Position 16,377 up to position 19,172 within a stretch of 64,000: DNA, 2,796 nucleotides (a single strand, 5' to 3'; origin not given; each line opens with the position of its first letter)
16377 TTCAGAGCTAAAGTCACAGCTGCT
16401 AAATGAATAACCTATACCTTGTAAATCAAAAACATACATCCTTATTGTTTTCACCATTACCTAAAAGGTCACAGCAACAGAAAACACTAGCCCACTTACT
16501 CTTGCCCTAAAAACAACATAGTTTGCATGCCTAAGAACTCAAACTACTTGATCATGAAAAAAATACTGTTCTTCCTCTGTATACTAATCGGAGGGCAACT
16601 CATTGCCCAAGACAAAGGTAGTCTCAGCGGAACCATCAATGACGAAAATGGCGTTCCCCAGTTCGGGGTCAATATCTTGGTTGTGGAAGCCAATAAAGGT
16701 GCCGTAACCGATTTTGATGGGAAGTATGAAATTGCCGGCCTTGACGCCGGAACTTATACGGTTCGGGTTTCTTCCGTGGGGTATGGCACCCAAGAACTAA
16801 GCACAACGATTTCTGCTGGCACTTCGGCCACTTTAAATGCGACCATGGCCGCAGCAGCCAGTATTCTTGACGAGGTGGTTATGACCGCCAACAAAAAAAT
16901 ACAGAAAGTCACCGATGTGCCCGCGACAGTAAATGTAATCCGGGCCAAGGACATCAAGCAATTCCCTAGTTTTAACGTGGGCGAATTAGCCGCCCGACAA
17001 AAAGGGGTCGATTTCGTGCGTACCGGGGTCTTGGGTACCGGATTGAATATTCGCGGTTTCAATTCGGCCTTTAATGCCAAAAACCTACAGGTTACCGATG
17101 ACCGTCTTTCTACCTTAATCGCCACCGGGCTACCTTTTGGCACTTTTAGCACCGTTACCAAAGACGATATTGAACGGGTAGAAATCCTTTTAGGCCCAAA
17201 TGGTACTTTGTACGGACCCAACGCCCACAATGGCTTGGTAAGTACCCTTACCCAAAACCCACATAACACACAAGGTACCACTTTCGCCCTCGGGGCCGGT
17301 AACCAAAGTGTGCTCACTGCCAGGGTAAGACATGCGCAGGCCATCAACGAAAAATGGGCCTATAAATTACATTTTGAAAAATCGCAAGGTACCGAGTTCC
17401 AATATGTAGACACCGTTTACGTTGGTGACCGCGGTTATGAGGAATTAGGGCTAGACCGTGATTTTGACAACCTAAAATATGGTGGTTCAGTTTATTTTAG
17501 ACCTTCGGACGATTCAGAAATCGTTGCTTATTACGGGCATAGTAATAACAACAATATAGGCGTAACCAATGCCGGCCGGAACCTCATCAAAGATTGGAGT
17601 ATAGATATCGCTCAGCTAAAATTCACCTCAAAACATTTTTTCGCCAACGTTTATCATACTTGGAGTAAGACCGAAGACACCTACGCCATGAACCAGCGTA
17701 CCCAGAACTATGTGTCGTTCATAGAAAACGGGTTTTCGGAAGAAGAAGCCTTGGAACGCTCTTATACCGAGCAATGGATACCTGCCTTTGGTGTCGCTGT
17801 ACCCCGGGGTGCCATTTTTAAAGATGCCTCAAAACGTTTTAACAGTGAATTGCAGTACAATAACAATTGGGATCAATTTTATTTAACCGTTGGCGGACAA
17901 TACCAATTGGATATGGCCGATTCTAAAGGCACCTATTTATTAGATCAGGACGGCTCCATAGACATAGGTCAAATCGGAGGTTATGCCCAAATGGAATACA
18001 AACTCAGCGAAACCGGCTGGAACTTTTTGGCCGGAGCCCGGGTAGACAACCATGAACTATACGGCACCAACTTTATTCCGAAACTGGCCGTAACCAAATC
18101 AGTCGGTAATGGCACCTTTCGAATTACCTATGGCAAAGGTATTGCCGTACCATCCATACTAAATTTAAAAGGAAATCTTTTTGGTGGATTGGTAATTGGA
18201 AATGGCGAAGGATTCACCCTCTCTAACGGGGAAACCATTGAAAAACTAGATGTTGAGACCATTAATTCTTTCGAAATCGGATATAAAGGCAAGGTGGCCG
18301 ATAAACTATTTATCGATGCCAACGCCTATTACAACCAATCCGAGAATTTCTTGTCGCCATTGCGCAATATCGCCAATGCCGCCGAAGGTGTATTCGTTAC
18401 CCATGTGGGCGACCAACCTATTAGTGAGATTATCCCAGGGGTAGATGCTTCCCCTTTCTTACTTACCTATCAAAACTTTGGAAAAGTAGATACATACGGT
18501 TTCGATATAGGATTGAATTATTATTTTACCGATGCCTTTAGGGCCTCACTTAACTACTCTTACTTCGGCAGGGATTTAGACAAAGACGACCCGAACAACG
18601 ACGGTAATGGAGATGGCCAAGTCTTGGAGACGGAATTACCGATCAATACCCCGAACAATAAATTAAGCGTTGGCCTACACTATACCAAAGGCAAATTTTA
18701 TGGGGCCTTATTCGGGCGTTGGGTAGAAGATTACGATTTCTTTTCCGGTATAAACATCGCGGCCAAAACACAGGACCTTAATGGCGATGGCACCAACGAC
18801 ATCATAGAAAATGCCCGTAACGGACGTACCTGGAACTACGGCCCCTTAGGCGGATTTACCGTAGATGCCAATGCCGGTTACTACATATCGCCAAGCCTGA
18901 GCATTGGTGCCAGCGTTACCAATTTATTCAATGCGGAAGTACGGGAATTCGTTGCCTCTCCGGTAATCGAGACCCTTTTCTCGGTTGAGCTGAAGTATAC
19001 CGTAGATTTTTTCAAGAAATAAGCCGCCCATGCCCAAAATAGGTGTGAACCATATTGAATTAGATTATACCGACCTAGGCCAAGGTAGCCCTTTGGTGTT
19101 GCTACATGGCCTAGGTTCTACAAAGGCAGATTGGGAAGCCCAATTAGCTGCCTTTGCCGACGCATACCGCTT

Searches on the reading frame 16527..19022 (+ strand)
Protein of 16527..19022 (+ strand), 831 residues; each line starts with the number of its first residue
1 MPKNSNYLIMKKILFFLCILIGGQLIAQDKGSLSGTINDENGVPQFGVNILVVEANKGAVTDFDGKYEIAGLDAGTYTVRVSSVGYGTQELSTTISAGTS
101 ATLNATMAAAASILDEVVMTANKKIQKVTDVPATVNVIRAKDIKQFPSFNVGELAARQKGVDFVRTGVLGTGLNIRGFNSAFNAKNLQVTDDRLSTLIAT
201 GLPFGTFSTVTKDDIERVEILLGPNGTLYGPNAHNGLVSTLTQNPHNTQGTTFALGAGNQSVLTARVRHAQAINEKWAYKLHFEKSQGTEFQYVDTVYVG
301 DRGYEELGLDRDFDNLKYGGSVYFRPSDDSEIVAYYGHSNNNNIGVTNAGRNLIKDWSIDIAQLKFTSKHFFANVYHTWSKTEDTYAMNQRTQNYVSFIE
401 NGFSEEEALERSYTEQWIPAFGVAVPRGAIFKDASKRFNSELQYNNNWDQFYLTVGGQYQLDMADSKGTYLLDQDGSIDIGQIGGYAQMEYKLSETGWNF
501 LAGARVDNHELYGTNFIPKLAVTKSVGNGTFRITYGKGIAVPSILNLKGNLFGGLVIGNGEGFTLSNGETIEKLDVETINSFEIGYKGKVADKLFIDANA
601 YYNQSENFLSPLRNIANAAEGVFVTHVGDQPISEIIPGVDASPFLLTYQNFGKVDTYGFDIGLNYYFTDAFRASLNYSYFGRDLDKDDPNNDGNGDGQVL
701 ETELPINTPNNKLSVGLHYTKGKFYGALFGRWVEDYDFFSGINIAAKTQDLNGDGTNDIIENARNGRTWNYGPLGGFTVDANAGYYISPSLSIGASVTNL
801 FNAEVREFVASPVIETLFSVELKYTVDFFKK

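Call 49: search_protein_families(library=pfam, proteins=[window:16527-19022:+], max_evalue=0.00001)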
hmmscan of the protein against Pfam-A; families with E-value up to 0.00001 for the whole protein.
window:16527-19022:+ (831 aa): 3 families
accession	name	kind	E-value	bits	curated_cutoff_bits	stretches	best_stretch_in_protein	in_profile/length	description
PF13715.12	CarbopepD_reg_2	-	1.7e-18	66.9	32.2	1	33-118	1-87/88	CarboxypepD_reg-like domain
PF13620.12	CarboxypepD_reg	-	5.5e-16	59.1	32.3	1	32-107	1-81/82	Carboxypeptidase regulatory-like domain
PF07715.20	Plug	-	2.1e-15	57.6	23.9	1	128-236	2-106/107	TonB-dependent Receptor Plug Domain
